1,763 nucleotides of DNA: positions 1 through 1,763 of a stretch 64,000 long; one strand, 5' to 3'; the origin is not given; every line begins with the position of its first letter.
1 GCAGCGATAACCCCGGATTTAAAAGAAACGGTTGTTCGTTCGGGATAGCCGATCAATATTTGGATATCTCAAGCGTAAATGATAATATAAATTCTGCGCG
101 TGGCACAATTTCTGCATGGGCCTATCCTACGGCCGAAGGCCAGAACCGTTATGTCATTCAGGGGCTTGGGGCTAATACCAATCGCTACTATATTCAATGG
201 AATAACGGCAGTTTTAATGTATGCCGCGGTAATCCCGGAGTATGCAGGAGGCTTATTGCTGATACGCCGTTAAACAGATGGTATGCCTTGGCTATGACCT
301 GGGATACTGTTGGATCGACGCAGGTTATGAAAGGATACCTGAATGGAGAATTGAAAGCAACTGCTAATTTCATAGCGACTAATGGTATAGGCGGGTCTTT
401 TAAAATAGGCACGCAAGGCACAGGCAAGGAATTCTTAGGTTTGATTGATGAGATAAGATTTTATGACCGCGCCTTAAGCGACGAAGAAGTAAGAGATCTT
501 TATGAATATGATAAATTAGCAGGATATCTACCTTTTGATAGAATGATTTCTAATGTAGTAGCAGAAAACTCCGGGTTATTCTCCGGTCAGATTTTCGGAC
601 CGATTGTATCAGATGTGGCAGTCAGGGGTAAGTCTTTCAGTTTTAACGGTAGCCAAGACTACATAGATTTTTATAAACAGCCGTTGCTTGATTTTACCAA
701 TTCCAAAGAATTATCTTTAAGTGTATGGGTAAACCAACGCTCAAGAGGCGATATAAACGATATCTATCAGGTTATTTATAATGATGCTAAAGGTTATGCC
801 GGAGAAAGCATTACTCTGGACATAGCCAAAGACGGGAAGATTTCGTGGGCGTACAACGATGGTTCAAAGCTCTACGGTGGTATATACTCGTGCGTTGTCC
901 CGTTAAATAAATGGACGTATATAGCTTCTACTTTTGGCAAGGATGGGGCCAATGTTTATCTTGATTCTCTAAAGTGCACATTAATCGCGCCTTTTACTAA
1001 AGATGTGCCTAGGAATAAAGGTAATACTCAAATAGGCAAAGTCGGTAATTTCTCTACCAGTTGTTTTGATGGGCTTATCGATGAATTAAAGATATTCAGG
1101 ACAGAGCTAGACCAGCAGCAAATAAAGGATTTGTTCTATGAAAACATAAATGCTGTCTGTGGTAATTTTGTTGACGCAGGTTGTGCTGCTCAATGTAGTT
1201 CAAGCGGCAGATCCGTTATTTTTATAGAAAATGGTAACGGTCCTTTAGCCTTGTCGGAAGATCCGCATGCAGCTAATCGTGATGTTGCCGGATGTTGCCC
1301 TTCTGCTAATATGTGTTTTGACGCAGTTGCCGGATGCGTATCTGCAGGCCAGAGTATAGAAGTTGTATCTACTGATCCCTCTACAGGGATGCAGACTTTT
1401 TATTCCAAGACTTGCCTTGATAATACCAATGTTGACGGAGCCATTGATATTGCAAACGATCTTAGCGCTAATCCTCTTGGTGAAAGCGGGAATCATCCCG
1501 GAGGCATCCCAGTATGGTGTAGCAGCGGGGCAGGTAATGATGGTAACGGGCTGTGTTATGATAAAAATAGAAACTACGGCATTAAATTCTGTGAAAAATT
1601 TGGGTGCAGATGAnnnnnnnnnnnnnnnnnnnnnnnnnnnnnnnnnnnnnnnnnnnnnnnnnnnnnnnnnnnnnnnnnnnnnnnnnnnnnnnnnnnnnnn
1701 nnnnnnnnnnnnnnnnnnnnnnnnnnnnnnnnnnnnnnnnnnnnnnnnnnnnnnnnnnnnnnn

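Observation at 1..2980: Overlapping exported gene pair: LamG lectin-domain protein and a ~50-cysteine CC-x5-C repeat protein of no recognisable family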

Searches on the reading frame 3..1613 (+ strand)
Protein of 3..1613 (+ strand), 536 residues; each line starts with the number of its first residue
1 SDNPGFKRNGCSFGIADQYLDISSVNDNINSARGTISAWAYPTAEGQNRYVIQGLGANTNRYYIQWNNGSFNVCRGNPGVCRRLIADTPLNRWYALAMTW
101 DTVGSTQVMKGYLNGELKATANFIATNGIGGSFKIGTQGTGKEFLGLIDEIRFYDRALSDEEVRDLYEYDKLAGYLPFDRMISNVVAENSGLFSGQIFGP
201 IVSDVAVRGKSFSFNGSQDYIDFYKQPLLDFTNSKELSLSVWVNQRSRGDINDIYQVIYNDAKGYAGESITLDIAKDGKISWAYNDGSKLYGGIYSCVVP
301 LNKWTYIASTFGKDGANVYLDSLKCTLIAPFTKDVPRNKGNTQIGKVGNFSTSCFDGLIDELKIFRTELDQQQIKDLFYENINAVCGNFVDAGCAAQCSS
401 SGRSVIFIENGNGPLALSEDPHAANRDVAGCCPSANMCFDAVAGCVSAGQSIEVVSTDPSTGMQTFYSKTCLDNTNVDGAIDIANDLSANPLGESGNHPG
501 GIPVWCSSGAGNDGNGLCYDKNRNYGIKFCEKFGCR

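Call 4: search_protein_families(library=pfam, proteins=[window:3-1613:+], max_evalue=1)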
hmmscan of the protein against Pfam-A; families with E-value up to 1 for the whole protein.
window:3-1613:+ (536 aa): 1 family
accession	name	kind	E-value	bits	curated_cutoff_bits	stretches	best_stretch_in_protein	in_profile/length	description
PF13385.13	Laminin_G_3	-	8.8e-39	133.5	27.6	2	17-163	4-150/151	Concanavalin A-like lectin/glucanases superfamily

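Call 5: search_protein_families(library=ncbifam, proteins=[window:3-1613:+], max_evalue=1)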
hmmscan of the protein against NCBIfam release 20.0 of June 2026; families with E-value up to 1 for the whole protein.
window:3-1613:+ (536 aa): 1 family
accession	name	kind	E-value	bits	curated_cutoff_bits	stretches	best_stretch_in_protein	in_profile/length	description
NF052521.1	TafC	equivalog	2.7e-16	59.6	410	2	203-381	186-363/373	TafC family fimbrial protein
